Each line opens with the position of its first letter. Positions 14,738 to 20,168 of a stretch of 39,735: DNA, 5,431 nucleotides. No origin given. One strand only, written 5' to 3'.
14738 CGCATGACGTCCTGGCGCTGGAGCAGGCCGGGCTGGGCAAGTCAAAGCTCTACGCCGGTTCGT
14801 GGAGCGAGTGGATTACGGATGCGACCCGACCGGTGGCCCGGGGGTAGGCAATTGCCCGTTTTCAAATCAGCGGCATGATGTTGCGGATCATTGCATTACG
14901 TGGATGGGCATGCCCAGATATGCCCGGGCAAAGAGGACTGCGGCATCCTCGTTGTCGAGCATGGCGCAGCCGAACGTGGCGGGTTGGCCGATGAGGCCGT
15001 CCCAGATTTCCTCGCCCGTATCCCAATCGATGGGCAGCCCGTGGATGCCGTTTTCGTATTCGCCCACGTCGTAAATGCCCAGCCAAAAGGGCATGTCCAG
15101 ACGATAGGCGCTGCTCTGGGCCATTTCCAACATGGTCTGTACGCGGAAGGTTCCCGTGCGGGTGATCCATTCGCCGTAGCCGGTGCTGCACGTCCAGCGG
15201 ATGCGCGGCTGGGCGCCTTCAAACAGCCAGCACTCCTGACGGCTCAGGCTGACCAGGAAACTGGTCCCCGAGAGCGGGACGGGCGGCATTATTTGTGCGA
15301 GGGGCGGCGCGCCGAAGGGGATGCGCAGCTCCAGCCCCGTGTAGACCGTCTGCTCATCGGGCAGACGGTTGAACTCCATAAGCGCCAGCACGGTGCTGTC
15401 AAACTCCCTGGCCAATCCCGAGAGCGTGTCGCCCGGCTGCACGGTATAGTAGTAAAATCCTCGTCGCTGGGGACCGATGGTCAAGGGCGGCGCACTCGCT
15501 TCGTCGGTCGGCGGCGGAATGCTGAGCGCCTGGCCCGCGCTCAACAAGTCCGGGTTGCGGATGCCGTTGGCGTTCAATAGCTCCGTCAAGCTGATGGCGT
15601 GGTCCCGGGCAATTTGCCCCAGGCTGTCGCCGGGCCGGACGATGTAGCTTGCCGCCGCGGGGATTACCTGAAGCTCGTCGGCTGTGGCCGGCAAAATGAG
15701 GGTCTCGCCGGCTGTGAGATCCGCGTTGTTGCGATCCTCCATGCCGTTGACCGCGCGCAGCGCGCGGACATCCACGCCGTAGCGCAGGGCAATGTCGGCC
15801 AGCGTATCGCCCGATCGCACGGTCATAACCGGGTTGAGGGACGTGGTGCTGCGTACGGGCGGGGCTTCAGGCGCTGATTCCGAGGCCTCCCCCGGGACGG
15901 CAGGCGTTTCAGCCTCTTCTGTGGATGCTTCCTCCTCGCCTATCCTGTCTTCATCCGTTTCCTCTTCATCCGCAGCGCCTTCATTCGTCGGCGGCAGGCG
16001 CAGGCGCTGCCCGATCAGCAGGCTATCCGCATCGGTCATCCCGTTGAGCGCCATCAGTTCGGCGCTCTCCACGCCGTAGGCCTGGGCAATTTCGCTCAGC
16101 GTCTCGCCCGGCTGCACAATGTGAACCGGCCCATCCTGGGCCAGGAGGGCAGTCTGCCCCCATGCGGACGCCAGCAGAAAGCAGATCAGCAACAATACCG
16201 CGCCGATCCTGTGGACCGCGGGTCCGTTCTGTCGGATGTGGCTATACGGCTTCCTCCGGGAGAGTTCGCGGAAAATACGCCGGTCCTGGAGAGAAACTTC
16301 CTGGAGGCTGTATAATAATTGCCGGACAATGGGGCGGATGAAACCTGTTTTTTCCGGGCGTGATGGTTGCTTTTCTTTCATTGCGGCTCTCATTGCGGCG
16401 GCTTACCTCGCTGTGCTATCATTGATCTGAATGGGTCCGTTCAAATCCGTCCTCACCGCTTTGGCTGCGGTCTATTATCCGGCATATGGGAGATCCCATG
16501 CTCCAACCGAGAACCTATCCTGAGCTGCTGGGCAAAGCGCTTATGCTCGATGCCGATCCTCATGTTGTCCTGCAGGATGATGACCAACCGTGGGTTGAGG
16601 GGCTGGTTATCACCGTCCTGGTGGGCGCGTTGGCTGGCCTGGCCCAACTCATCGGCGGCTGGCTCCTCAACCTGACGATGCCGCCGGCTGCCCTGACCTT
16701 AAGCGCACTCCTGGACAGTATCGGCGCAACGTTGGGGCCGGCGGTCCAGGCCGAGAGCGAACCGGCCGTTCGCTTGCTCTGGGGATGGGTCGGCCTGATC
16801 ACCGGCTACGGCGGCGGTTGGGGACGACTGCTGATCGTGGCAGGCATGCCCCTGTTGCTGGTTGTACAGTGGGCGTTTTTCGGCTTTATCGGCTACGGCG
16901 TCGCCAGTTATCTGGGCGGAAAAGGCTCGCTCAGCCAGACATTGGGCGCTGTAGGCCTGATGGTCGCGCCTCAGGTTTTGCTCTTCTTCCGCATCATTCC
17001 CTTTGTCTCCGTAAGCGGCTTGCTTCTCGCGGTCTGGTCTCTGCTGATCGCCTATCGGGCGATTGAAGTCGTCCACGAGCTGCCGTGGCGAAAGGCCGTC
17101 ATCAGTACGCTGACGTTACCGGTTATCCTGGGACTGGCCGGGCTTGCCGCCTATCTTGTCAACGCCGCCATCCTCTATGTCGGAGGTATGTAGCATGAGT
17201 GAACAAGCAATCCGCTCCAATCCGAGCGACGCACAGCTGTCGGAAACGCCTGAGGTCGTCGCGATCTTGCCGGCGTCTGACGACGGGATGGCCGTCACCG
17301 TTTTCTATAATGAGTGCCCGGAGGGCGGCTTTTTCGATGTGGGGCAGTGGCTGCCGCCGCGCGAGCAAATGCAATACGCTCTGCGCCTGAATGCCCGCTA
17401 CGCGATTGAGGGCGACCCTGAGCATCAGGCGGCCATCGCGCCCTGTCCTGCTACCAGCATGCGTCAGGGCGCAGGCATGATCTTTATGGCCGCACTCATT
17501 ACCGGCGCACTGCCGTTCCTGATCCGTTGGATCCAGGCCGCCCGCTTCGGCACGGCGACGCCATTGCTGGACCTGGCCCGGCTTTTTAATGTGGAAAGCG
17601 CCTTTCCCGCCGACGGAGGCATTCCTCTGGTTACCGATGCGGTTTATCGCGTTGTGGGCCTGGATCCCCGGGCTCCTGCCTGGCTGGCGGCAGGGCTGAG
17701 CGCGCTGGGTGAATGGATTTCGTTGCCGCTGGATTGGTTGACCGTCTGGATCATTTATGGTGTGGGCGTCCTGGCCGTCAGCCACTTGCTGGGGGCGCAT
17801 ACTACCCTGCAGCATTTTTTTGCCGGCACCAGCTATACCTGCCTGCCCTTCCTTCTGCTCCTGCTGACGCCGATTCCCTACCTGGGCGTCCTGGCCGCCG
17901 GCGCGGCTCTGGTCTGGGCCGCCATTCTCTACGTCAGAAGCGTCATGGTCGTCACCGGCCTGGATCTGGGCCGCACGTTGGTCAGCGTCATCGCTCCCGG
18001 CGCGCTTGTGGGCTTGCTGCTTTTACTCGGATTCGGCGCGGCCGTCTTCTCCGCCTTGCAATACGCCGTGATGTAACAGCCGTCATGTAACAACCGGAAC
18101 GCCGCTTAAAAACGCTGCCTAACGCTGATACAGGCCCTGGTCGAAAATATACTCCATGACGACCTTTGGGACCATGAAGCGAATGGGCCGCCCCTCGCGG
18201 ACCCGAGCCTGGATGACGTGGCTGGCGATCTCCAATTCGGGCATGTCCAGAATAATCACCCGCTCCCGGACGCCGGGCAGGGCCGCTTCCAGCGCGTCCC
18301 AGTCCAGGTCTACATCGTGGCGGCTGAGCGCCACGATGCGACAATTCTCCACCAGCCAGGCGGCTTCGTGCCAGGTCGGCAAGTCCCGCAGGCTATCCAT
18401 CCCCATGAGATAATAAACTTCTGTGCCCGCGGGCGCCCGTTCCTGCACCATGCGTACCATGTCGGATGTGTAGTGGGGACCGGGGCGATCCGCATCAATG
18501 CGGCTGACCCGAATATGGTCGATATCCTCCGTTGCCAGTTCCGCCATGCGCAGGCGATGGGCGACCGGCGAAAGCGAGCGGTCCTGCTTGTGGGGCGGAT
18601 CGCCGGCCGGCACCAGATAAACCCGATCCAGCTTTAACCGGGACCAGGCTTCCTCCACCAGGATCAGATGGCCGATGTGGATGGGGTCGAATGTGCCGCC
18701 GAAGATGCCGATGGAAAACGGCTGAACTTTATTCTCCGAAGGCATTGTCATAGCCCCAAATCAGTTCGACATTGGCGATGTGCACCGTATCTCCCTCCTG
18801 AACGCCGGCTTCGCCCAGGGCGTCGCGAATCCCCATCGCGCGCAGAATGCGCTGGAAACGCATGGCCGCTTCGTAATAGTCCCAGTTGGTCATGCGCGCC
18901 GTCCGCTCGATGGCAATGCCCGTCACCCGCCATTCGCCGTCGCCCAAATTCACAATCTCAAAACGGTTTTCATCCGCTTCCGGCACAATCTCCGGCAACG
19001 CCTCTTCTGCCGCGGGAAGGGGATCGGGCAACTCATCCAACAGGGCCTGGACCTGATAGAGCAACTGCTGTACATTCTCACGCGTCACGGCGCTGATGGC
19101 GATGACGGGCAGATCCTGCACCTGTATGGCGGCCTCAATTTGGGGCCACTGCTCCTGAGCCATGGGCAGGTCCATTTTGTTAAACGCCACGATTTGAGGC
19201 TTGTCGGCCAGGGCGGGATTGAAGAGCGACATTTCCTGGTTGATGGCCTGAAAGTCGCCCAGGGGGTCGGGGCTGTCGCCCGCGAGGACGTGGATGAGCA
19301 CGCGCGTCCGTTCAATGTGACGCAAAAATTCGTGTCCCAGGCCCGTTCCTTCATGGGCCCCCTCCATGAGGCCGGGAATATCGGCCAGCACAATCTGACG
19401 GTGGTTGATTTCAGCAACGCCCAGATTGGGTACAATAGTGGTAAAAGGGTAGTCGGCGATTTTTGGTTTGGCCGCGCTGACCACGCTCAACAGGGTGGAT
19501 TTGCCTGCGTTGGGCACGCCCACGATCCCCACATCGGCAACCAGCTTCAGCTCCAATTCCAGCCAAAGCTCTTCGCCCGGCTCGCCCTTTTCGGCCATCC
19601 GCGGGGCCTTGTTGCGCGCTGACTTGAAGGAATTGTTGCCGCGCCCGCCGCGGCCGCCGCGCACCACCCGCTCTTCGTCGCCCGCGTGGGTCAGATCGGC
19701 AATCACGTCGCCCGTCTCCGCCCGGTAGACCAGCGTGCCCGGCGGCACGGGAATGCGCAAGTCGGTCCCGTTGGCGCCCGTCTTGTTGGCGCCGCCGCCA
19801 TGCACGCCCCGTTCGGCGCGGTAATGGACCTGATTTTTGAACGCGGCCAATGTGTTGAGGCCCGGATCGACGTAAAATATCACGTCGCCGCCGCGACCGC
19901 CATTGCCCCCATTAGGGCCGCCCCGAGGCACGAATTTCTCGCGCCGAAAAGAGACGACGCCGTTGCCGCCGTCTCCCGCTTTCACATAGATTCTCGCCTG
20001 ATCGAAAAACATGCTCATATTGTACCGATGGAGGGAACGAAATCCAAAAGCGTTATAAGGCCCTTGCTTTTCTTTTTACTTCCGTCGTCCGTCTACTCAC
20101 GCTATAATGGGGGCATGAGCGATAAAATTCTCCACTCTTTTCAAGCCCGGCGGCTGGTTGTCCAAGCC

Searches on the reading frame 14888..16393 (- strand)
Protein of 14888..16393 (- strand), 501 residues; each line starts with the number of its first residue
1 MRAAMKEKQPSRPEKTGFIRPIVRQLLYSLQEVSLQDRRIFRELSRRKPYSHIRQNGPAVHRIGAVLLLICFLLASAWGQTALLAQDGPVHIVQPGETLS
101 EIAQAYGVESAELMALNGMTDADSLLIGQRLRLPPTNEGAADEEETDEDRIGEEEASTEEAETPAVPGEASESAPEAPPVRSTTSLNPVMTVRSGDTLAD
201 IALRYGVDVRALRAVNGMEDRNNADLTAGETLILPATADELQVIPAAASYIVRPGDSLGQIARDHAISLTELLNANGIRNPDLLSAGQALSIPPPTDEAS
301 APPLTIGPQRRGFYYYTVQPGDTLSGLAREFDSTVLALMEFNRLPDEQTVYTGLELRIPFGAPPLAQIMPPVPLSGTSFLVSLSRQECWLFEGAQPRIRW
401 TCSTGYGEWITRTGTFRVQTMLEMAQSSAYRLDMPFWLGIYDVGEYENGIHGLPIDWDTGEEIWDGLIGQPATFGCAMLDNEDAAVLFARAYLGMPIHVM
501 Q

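Call 49: search_protein_families(library=pfam, proteins=[window:14888-16393:-], max_evalue=0.001)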
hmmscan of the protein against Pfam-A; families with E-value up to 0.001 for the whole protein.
window:14888-16393:- (501 aa): 7 families
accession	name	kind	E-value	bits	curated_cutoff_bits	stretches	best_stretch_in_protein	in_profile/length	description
PF01476.26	LysM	-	2.6e-53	178.1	20.9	4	91-134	1-43/43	LysM domain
PF23473.1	LysM3_LYK4_5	-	3.4e-13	49.9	29.3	0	316-351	5-39/48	LYK4/5 LysM3 domain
PF03734.19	YkuD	-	1.5e-10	42.2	23.4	1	379-499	4-146/146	L,D-transpeptidase catalytic domain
PF23577.1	LysM_RLK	-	5.5e-08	33.2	27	0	93-113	5-24/44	LysM domain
PF22310.2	NMB0315_dom_I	-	1e-05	26.2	27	0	191-219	7-35/83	NMB0315-like, domain I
PF23446.1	LysM1_NFP_LYK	-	3e-05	25.2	36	0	97-131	16-51/60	NFP/LYK LysM1 domain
PF04225.17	LysM_OapA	-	0.0009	19.7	22.3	0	248-274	3-29/85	Opacity-associated protein A LysM-like domain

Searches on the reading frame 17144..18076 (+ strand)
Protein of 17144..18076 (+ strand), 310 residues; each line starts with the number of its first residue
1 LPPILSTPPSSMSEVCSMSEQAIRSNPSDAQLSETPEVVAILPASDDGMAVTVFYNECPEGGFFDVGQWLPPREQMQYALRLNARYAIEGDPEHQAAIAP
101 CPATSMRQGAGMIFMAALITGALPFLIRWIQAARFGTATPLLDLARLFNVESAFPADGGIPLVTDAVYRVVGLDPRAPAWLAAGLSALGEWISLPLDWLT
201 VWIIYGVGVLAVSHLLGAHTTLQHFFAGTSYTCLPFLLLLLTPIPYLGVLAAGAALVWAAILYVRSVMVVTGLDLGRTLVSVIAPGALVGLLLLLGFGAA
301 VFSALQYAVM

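Call 49: search_protein_families(library=pfam, proteins=[window:17144-18076:+], max_evalue=0.001)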
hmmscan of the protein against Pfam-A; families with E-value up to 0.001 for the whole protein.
window:17144-18076:+ (310 aa): 1 family
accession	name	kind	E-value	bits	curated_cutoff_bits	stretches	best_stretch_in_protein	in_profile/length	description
PF04893.22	Yip1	-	3.8e-05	24.1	28.6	1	109-295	21-171/173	Yip1 domain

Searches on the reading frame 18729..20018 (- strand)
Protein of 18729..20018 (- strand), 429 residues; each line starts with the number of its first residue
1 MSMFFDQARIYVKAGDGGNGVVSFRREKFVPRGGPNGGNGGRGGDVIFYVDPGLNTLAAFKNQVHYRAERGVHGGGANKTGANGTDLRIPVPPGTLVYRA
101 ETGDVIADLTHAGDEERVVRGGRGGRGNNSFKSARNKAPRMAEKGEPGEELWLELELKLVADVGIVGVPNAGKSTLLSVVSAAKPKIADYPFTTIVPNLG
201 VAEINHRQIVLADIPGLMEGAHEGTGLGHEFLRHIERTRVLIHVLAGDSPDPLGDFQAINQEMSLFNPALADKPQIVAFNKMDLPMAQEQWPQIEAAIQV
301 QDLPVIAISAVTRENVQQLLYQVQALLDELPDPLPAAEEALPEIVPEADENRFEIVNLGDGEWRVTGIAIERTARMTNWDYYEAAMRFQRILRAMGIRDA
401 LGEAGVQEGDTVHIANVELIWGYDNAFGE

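Call 49: search_protein_families(library=pfam, proteins=[window:18729-20018:-], max_evalue=0.001)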
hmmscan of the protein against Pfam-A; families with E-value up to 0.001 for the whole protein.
window:18729-20018:- (429 aa): 5 families
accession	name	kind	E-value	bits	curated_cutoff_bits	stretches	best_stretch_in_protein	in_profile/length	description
PF01018.28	GTP1_OBG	-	4.4e-61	205.5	27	1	5-159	1-155/155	GTP1/OBG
PF01926.29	MMR_HSR1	-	6.3e-24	84.7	21.9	1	162-281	1-113/113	50S ribosome-binding GTPase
PF09269.16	DUF1967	-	1.2e-22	80.2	27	1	353-421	1-70/70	Domain of unknown function (DUF1967)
PF02421.24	FeoB_N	-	6.6e-12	45.6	27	1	163-322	3-155/156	Ferrous iron transport protein B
PF00009.33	GTP_EFTU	-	3.7e-05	23.8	26.5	0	273-326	122-185/188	Elongation factor Tu GTP binding domain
